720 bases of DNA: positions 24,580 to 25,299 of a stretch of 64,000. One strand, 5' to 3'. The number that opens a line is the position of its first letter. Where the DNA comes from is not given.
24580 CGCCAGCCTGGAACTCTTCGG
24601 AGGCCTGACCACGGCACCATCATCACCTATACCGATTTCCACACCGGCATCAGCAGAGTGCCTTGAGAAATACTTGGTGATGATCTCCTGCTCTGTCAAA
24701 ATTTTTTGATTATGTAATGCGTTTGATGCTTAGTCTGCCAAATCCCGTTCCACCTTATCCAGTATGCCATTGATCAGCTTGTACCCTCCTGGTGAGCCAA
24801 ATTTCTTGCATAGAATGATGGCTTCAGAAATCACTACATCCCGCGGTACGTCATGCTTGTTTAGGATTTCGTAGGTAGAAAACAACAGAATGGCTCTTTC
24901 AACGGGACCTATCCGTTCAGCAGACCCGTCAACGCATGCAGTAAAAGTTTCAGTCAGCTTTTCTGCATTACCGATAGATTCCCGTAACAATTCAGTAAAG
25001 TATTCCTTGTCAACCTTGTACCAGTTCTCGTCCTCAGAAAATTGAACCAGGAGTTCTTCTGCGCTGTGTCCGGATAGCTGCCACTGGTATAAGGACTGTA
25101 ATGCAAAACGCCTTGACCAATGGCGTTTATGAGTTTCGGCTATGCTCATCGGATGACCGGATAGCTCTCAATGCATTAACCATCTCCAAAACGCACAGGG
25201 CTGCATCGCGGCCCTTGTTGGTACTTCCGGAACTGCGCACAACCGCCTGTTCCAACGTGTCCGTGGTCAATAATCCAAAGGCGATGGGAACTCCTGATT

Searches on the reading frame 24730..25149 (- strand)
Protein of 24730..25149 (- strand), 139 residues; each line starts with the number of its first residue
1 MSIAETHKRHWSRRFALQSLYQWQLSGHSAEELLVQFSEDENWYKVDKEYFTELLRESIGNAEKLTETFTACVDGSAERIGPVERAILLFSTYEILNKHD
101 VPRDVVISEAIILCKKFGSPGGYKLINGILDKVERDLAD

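Call 8: search_protein_families(library=pfam, proteins=[window:24730-25149:-], max_evalue=0.001)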
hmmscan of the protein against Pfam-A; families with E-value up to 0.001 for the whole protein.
window:24730-25149:- (139 aa): 2 families
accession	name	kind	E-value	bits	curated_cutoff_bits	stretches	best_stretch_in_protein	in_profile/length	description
PF01029.23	NusB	-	1.1e-26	94.2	23.1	1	12-135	3-133/133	NusB family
PF17060.10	MPS2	-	0.00037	20.1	28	1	21-64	52-95/395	Monopolar spindle protein 2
